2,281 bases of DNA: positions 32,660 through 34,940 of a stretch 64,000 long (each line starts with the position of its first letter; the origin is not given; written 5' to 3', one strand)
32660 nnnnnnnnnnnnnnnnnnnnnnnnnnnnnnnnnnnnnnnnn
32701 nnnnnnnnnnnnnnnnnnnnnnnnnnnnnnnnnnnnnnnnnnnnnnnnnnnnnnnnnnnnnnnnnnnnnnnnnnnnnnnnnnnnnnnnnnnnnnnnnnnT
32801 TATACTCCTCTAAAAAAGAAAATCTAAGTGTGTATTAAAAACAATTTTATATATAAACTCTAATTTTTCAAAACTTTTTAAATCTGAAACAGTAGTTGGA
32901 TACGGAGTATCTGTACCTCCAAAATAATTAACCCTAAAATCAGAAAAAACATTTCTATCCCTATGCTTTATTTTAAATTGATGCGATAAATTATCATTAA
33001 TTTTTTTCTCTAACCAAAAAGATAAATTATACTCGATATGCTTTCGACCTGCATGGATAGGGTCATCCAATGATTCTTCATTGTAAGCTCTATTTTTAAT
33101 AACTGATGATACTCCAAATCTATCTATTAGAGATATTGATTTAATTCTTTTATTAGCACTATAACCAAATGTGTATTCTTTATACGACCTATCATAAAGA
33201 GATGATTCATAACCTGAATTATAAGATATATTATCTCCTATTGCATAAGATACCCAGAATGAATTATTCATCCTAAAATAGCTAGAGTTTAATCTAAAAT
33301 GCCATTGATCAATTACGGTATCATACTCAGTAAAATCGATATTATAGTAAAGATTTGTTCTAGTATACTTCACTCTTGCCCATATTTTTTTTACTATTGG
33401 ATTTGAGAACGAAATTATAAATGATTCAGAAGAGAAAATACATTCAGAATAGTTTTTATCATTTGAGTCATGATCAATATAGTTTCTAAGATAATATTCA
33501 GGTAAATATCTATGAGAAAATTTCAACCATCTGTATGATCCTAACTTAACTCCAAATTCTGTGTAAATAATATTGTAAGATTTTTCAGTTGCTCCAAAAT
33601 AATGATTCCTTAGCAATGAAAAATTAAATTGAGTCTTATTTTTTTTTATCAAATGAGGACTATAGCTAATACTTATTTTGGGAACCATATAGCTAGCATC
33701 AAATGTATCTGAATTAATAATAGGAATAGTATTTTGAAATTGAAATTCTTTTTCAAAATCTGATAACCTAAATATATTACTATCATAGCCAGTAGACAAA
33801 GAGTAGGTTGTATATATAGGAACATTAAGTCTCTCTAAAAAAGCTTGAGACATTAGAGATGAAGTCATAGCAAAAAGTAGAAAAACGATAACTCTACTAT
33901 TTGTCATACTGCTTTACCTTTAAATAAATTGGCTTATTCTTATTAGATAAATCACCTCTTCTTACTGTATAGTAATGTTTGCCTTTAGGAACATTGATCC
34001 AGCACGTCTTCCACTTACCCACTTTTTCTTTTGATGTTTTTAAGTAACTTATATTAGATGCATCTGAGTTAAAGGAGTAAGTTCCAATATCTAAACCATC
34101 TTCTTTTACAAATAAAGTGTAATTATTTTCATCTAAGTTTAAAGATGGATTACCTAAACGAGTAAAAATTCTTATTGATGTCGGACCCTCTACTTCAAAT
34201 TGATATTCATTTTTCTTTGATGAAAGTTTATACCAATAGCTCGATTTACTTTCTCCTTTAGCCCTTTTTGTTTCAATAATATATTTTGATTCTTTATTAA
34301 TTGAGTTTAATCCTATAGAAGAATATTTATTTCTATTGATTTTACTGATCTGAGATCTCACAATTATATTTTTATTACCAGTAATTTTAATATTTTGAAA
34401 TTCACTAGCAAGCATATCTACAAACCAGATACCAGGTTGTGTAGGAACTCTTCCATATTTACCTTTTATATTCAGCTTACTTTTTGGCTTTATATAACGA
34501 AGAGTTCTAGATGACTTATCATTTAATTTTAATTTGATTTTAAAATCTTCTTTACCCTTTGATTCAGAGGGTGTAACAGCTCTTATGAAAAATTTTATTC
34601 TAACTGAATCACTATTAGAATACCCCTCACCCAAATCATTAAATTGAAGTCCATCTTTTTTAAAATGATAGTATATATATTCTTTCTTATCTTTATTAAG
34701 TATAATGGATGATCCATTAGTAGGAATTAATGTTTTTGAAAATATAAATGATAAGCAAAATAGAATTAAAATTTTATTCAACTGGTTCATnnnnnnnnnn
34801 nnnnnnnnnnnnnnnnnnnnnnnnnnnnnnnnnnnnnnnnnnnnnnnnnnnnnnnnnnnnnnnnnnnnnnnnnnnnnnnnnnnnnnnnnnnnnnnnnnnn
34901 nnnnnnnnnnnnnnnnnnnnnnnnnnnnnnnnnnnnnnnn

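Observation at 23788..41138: Ten-gene operon embedding poly-gamma-glutamate synthesis among dockerin-tagged C25-like and M14 exoproteins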

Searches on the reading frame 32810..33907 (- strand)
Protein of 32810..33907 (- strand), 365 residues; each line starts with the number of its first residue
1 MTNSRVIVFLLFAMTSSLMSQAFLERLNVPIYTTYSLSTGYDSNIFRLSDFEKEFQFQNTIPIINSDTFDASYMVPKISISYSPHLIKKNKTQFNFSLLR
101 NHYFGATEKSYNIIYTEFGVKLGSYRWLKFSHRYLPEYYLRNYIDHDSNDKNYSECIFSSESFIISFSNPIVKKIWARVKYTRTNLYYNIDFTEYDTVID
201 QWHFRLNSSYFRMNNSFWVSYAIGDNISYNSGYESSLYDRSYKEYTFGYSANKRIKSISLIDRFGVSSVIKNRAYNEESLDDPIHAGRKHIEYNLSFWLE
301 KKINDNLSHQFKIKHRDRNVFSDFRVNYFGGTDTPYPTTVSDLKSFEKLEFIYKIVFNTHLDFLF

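Call 4: search_protein_families(library=pfam, proteins=[window:32810-33907:-], max_evalue=0.01)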
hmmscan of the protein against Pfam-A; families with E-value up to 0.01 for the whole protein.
window:32810-33907:- (365 aa): 0 families

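Call 5: search_protein_families(library=ncbifam, proteins=[window:32810-33907:-], max_evalue=0.01)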
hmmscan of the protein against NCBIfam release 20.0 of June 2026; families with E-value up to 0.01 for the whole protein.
window:32810-33907:- (365 aa): 0 families

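Call 29: find_homologous_proteins(query=window:32810-33907:-, max_evalue=0.001)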
Query window:32810-33907:- (365 aa): 23 proteins with E <= 0.001 among 1189 candidates.
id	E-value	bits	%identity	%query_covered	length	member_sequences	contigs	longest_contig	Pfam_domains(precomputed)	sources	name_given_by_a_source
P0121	2.0e-240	815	100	100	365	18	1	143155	-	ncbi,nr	ncbi:MAG: hypothetical protein CMG25_04520 [Candidatus Marinimicrobia bacterium]|nr:hypothetical pro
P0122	7.1e-190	649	80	100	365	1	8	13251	-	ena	-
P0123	4.5e-189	646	79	100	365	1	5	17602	-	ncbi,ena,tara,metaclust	tara:strand:+ start:506 stop:1603 length:1098 start_codon:yes stop_codon:yes gene_type:complete|meta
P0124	5.5e-189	646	78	100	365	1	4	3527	-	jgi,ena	-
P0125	2.2e-172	591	72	100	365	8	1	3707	-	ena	-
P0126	5.1e-167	574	69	100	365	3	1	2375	-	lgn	-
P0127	3.2e-165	568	69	100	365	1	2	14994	-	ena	-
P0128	6.3e-158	544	68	100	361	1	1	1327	-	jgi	-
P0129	1.4e-150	520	67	100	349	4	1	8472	-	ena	-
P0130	6.2e-144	498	61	100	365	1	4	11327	-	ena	-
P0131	8.6e-96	339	47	98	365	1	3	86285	-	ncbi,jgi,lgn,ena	-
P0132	1.4e-94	335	45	99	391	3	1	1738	-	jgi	-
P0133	2.8e-94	334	46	99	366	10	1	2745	-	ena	-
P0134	3.9e-91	324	46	99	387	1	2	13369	-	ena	-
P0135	1.2e-87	312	49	95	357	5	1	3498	-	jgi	jgi:hypothetical protein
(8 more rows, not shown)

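Call 40: predict_structure(alignment_id=A2)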
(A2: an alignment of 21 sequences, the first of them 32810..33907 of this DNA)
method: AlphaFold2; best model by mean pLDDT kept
length: 365 residues; sequences in the alignment: 21
mean_pLDDT: 80.3   pTM: 0.78
mean pLDDT of the five models: 80.3, 79.6, 76.8, 74.8, 60.2
residues with pLDDT >= 90: 168; 70-90: 88; 50-70: 87; < 50: 22
segments of 3 or more residues with pLDDT < 50: 1-3, 58-65, 329-331
pLDDT, mean of each block of 10 residues (from residue 1): 57 53 77 94 70 49 54 93 87 95 83 96 93 90 57 74 97 94 89 76 96 94 84 63 95 88 96 81 72 96 93 91 56 52 74 93 62
secondary structure, 60 per line:
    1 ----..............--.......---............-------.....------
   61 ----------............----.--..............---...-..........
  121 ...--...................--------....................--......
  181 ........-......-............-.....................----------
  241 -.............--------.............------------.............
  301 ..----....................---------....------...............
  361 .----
elements in order: H5-18 H21-27 E31-42 H50-54 E71-82 E90-103 E111-123 E126-144 E153-172 E175-188 H190-195 E197-208 E213-226 H227-230 E242-254 E263-275 E288-302 E307-326 E336-339 E346-361

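Call 44: fold_search(model_id=the predicted structure, library=pdb)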
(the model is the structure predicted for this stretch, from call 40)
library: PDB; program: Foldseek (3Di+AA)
matches with E <= 10: 833; with E <= 0.001: 212
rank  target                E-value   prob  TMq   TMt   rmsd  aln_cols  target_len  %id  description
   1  8jto                  5.0e-08  1.00  0.46  0.49  12.3       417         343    8  Outer membrane porin of Burkholderia pseudomallei (BpsOmp38) in complex with ceftazidime (released 2024-06-26)
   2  2fgq                  5.9e-08  1.00  0.42  0.46  13.7       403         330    6  High resolution X-ray structure of Omp32 in complex with malate (released 2006-01-31)
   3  5mdq_A                1.4e-07  1.00  0.41  0.42  12.1       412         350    8  Crystal structure of outer membrane expressed Chitoporin VhChip from Vibrio harveyi (released 2017-12-20)
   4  8wv0_B                1.9e-07  1.00  0.44  0.49  11.6       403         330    9  Outer membrane porin of Burkholderia pseudomallei (BpsOmp38) (released 2024-10-30)
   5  4v3g_A                2.7e-07  1.00  0.50  0.54  10.8       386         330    7  Crystal structure of CymA from Klebsiella oxytoca (released 2015-06-03)
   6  4d51                  3.1e-07  1.00  0.50  0.57   6.9       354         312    7  Crystal structure of CymA from Klebsiella oxytoca (released 2015-06-03)
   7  8wv0_A                3.6e-07  1.00  0.44  0.48  11.1       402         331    8  Outer membrane porin of Burkholderia pseudomallei (BpsOmp38) (released 2024-10-30)
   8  1e54_A                5.1e-07  1.00  0.41  0.44  12.7       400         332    7  Anion-selective porin from Comamonas acidovorans (released 2001-07-12)
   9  7eqm_A                6.1e-07  1.00  0.39  0.42   9.8       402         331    6  Apo Truncated VhChiP (Delta 1-19) (released 2022-08-10)
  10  4d5d_A                7.6e-07  1.00  0.47  0.53   7.6       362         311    7  Crystal structure of CymA from Klebsiella oxytoca (released 2015-06-03)
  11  4v3h_B                1.1e-06  1.00  0.49  0.56   6.9       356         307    7  Crystal structure of CymA from Klebsiella oxytoca (released 2015-06-03)
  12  5mdo_A                1.2e-06  1.00  0.39  0.41  11.4       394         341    8  Crystal structure of in vitro folded Chitoporin VhChip from Vibrio harveyi (crystal form I) (released 2017-12-20)
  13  3pgu                  1.3e-06  1.00  0.43  0.39  11.3       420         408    7  Phe3Glu mutant of EcFadL (released 2011-05-25)
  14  3kvn_X                1.5e-06  1.00  0.29  0.19  19.2       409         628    9  Crystal structure of the full-length autotransporter EstA from Pseudomonas aeruginosa (released 2010-01-26)
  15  2r88_A                1.8e-06  1.00  0.40  0.40  10.5       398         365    9  Crystal structure of the long-chain fatty acid transporter FadL mutant delta S3 kink (released 2008-09-23)
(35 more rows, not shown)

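Call 57: search_protein_families(library=pfam, proteins=[window:32810-33907:-], max_evalue=10)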
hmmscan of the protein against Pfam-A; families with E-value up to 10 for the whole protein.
window:32810-33907:- (365 aa): 0 families

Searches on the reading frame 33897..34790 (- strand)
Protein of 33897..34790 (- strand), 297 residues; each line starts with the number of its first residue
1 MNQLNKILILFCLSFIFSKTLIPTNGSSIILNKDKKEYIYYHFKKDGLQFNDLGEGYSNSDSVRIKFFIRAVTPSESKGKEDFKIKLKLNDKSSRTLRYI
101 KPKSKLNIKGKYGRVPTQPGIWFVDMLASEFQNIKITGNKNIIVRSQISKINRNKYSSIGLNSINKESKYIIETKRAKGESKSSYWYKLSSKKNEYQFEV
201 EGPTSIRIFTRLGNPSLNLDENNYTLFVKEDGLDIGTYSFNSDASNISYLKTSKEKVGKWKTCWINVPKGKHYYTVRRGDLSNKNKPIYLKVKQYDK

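Call 4: search_protein_families(library=pfam, proteins=[window:33897-34790:-], max_evalue=0.01)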
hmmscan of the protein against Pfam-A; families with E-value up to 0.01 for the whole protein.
window:33897-34790:- (297 aa): 0 families

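Call 5: search_protein_families(library=ncbifam, proteins=[window:33897-34790:-], max_evalue=0.01)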
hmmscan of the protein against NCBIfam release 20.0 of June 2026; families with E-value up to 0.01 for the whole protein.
window:33897-34790:- (297 aa): 0 families

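Call 45: find_homologous_proteins(query=window:33897-34790:-, max_evalue=0.001)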
Query window:33897-34790:- (297 aa): 29 proteins with E <= 0.001 among 946 candidates.
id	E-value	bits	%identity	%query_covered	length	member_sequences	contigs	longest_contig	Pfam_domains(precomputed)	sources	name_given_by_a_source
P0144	1.7e-190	649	100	100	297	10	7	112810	-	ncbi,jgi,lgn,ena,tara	tara:strand:+ start:6354 stop:7247 length:894 start_codon:yes stop_codon:yes gene_type:complete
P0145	6.0e-154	529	81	100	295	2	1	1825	-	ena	-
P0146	1.1e-153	529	81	100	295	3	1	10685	-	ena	-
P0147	1.9e-152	525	80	100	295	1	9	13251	-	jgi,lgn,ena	-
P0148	6.8e-150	516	78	100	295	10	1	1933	-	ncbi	-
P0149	4.3e-132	458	73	100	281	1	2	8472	-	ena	-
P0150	1.1e-129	450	70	100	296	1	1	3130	-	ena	-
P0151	3.1e-128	445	69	100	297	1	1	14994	-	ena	-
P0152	2.1e-122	426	67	100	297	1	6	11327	-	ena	-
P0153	7.7e-105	368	57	100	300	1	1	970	-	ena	-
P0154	1.3e-104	368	83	68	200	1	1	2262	-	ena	-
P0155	6.4e-73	264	45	100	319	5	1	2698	-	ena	-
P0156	5.3e-72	261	44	100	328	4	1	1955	-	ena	-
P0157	4.4e-70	254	44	100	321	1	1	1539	-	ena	-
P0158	9.7e-70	253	67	62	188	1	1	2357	-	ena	-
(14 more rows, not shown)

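Call 52: predict_structure(alignment_id=A3)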
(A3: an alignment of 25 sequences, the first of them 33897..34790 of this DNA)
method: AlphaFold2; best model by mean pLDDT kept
length: 297 residues; sequences in the alignment: 25
mean_pLDDT: 82.2   pTM: 0.63
mean pLDDT of the five models: 82.2, 81.8, 79.7, 74.9, 71.0
residues with pLDDT >= 90: 123; 70-90: 137; 50-70: 8; < 50: 29
segments of 3 or more residues with pLDDT < 50: 1-16, 154-165
pLDDT, mean of each block of 10 residues (from residue 1): 38 51 91 85 88 87 87 90 91 85 88 88 81 90 90 47 59 88 91 81 87 91 90 83 92 93 87 84 86 73
secondary structure, 60 per line:
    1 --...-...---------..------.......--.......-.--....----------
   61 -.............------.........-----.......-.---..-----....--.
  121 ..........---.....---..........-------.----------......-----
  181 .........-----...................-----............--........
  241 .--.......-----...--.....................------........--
elements in order: E27-33 E36-42 E47-50 E62-74 E81-89 E95-101 E114-117 E120-127 E134-138 E142-151 E170-175 E181-189 E195-213 H219-222 E223-230 E233-241 E244-250 E256-258 E261-281 E288-295

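Call 55: fold_search(model_id=the predicted structure, library=pdb)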
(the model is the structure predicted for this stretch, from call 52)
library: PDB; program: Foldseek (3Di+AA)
matches with E <= 10: 1590; with E <= 0.001: 40
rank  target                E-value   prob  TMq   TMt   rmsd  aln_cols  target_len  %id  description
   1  4xup_F                2.7e-05  1.00  0.24  0.22  21.4       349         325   11  Structure of the N-terminal CBM22-1-CBM22-2 tandem domain from Paenibacillus barcinonensis Xyn10C (released 2015-06-03)
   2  3ecq_B                3.1e-05  1.00  0.27  0.09  17.6       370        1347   10  Endo-alpha-N-acetylgalactosaminidase from Streptococcus pneumoniae: SeMet structure (released 2008-09-09)
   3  5a56_A                3.5e-05  1.00  0.28  0.10  16.5       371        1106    9  The structure of GH101 from Streptococcus pneumoniae TIGR4 in complex with 1-O-methyl-T-antigen (released 2015-09-02)
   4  6kjl_A                3.5e-05  1.00  0.23  0.21  17.6       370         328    9  Xylanase J from Bacillus sp. strain 41M-1 (released 2019-09-04)
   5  5a57                  3.8e-05  1.00  0.27  0.10  16.9       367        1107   10  The structure of GH101 from Streptococcus pneumoniae TIGR4 in complex with PUGT (released 2015-09-02)
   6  4xup_A                4.0e-05  1.00  0.23  0.21  18.6       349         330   11  Structure of the N-terminal CBM22-1-CBM22-2 tandem domain from Paenibacillus barcinonensis Xyn10C (released 2015-06-03)
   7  5a58_A                4.2e-05  1.00  0.28  0.10  16.6       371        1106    9  The structure of GH101 D764N mutant from Streptococcus pneumoniae TIGR4 in complex with serinyl T-antigen (released 2015-09-02)
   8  4xup_B                4.9e-05  0.99  0.22  0.21  19.7       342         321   11  Structure of the N-terminal CBM22-1-CBM22-2 tandem domain from Paenibacillus barcinonensis Xyn10C (released 2015-06-03)
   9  4xup_D                5.1e-05  0.99  0.23  0.21  17.9       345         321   11  Structure of the N-terminal CBM22-1-CBM22-2 tandem domain from Paenibacillus barcinonensis Xyn10C (released 2015-06-03)
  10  6kka_A                7.6e-05  1.00  0.25  0.23  18.7       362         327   10  Xylanase J mutant from Bacillus sp. 41M-1 (released 2019-09-04)
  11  2dcj_B                7.6e-05  1.00  0.24  0.22  18.4       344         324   10  A two-domain structure of alkaliphilic XynJ from Bacillus sp. 41M-1 (released 2007-03-20)
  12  9h9a                  8.0e-05  1.00  0.26  0.08  18.4       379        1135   10  native structure of the full-length pesticidal protein Cry8Ba2, from crystals formed in vivo (form 1) (released 2025-12-03)
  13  4w8j                  1.3e-04  0.99  0.25  0.09  24.7       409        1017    7  Structure of the full-length insecticidal protein Cry1Ac reveals intriguing details of toxin packaging into in vivo form (released 2014-09-17)
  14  4zmh_B                1.4e-04  0.96  0.21  0.08  20.0       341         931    9  Crystal structure of a five-domain GH115 alpha-Glucuronidase from the Marine Bacterium Saccharophagus degradans 2-40T (released 2016-05-04)
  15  4qhb_B                1.5e-04  0.99  0.23  0.18  20.6       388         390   10  Crystal structure of a putative hydrolase (BVU_2763) from Bacteroides vulgatus ATCC 8482 at 2.44 A resolution (released 2014-06-18)
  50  6za2_B                1.8e-03  0.80  0.20  0.07  19.3       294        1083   11  Crystal structure of dimeric latent PorU from Porphyromonas gingivalis (released 2021-09-29)
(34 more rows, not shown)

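Call 57: search_protein_families(library=pfam, proteins=[window:33897-34790:-], max_evalue=10)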
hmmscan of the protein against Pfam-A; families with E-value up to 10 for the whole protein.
window:33897-34790:- (297 aa): 2 families
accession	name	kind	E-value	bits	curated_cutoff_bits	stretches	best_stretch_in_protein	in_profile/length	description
PF00970.30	FAD_binding_6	-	0.1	13.4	21.1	1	71-115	50-97/99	Oxidoreductase FAD-binding domain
PF25404.1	PH_29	-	0.1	12.5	27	1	118-158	35-76/155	PH-like domain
